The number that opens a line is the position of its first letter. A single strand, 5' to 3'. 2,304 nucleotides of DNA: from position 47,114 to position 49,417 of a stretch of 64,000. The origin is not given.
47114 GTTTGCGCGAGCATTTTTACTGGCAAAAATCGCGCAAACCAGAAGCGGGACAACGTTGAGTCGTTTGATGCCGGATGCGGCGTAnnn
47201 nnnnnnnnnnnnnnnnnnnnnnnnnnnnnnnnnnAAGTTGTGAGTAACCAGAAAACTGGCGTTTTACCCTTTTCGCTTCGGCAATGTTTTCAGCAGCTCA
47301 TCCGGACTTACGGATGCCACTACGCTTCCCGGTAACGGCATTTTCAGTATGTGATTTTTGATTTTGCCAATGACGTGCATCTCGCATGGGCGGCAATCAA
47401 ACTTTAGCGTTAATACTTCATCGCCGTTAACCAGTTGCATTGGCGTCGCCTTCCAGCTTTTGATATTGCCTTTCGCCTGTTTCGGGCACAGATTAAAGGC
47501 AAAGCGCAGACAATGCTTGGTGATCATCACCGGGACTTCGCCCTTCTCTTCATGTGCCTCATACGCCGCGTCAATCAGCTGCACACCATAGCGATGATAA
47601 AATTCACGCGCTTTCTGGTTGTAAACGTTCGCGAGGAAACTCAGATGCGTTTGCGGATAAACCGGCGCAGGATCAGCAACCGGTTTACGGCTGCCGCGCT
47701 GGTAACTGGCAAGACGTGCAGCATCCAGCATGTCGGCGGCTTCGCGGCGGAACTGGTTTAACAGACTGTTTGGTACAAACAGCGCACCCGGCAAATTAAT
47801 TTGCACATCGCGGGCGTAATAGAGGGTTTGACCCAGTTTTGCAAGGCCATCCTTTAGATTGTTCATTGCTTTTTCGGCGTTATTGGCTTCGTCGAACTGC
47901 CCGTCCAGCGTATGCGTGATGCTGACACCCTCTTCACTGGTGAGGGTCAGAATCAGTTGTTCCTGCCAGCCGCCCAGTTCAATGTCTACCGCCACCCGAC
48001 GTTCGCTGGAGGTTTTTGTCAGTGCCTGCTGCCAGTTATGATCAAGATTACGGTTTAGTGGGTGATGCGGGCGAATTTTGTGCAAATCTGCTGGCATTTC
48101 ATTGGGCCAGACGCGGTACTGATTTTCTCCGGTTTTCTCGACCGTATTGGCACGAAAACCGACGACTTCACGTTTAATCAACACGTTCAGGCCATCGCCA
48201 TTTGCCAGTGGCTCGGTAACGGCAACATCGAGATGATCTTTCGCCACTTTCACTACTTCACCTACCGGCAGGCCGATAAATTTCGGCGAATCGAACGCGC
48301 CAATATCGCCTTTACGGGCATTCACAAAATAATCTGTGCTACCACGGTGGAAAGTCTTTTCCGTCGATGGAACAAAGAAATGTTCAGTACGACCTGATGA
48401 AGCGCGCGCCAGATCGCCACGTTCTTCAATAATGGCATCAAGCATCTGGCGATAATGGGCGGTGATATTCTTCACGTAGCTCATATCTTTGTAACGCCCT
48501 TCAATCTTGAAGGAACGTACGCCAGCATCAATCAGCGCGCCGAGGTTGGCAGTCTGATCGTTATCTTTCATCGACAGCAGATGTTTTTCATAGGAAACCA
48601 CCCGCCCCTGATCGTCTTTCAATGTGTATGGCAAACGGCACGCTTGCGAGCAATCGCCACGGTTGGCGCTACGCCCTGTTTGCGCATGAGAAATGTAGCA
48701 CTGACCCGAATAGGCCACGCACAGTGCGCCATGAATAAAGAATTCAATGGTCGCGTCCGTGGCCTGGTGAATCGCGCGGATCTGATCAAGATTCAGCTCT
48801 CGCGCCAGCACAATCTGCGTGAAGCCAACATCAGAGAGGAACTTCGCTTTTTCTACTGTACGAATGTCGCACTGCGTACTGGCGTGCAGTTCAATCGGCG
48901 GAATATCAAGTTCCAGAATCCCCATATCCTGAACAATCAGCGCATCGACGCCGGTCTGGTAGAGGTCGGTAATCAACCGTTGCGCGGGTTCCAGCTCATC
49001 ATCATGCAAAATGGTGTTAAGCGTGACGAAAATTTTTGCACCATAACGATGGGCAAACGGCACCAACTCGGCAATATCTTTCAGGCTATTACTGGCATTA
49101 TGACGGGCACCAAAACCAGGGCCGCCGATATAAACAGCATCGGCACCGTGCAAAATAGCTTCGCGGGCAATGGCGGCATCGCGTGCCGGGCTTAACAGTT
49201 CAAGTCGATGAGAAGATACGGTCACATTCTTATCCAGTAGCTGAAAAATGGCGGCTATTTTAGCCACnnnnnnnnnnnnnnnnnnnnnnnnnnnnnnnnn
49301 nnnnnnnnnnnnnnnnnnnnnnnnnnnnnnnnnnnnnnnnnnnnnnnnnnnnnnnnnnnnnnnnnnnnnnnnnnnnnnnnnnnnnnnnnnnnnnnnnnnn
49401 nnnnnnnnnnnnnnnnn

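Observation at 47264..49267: Ambiguous start of ydcP: two in-frame GTG codons 42 nt apart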

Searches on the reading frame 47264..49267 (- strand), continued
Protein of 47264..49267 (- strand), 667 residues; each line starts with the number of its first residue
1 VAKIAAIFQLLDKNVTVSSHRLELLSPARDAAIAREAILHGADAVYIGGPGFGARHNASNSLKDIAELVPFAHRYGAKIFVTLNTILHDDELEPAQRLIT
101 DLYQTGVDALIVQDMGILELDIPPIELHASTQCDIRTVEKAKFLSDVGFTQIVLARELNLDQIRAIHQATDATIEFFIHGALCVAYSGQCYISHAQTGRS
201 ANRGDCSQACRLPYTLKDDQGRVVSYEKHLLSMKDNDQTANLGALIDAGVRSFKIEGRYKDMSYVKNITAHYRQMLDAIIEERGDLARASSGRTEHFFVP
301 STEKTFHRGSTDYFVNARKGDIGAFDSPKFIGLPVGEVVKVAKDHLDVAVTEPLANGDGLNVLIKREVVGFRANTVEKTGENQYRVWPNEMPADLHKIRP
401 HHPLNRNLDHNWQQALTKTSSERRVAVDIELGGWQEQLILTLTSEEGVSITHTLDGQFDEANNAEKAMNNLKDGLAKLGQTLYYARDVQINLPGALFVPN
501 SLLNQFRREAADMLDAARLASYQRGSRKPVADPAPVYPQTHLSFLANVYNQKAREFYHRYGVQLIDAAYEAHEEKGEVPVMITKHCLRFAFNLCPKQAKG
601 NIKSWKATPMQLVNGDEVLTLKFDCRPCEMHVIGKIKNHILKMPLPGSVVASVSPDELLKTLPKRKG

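Call 48: search_protein_families(library=pfam, proteins=[window:47264-49267:-])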
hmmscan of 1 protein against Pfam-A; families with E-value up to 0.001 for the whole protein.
window:47264-49267:- (667 aa): 2 families
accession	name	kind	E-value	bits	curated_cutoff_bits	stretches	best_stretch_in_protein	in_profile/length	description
PF01136.24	Peptidase_U32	-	4.9e-76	255.5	22.4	1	93-319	2-231/233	Peptidase family U32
PF12392.13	DUF3656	-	2e-20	74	22.1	1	405-519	2-109/109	Collagenase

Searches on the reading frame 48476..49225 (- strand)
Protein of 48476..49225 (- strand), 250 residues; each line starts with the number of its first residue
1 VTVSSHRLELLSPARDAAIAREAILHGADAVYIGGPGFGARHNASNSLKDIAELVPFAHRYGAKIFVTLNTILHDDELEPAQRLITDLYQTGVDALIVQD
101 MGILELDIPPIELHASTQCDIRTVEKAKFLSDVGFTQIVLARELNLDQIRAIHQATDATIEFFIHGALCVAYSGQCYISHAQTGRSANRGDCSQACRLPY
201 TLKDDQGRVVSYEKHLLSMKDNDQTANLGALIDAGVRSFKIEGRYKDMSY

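Call 13: find_related_loci(query=window:48476-49225:-, collection=genome_contigs, flank=1500)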
Query window:48476-49225:- (250 aa) in genome_contigs; peptide patterns used: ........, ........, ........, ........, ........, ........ (x = any residue, [..] = any of these).
600 stretches matched a pattern (row limit reached: there are more); 599 encode a relative of the query (tblastn E <= 1e-3); the best 80 are kept; 80 distinct loci.
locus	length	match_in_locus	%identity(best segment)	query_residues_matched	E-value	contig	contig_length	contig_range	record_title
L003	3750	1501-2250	99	1-250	5e-171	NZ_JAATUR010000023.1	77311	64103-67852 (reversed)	Escherichia coli strain SCPM-O-B-8794 23length=77311, whole genome shotgun sequence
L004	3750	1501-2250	98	1-250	2e-169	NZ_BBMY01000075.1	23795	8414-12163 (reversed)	Escherichia albertii NBRC 107761 = DSM 17582 strain NBRC 107761, whole genome shotgun sequence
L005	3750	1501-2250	96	1-250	2e-165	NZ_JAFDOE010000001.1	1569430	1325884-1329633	Citrobacter sp. FP75 contig1, whole genome shotgun sequence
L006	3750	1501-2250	96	1-250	7e-165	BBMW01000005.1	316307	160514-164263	Citrobacter werkmanii NBRC 105721 DNA, contig: CIWKM05, whole genome shotgun sequence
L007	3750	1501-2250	93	1-250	2e-163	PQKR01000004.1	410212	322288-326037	Escherichia sp. ESNIH1 NODE_4, whole genome shotgun sequence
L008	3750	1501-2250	94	1-250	6e-163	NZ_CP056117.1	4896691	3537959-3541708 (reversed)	Enterobacter cloacae strain DSM 26481 chromosome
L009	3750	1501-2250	93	1-250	2e-162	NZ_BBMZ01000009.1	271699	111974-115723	Pseudescherichia vulneris NBRC 102420, whole genome shotgun sequence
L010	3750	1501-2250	93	1-250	4e-163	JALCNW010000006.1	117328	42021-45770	MAG: Enterobacter sp. isolate UW_MP_ENTER5_1 Ga0455787_00113, whole genome shotgun sequence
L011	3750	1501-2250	93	1-250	2e-161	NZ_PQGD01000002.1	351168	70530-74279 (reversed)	Superficieibacter electus strain BP-1 NODE_2_length_351168_cov_32.8918, whole genome shotgun sequence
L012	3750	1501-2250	92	1-250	7e-161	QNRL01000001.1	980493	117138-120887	Pseudocitrobacter faecalis strain DSM 27453 Ga0244571_101, whole genome shotgun sequence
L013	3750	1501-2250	92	1-250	7e-162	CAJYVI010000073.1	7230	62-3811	MAG: uncultured Pseudocitrobacter sp. isolate SP260_1_metabat2_genome_mining.39 genome assembly, contig: k127_53751, who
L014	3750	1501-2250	92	1-250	3e-161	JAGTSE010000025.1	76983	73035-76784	MAG: Proteobacteria bacterium isolate CTSoil_132 scaffold_69, whole genome shotgun sequence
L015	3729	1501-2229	94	8-250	1e-158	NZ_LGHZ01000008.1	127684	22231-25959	Kluyvera genomosp. 1 strain L2 contig8, whole genome shotgun sequence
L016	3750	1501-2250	91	1-250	9e-158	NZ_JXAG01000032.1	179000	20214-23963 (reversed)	Enterobacter sp. Bisph1 contig032, whole genome shotgun sequence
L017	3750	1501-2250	91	1-250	2e-157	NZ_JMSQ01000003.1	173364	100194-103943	Siccibacter colletis strain 1383 contig003, whole genome shotgun sequence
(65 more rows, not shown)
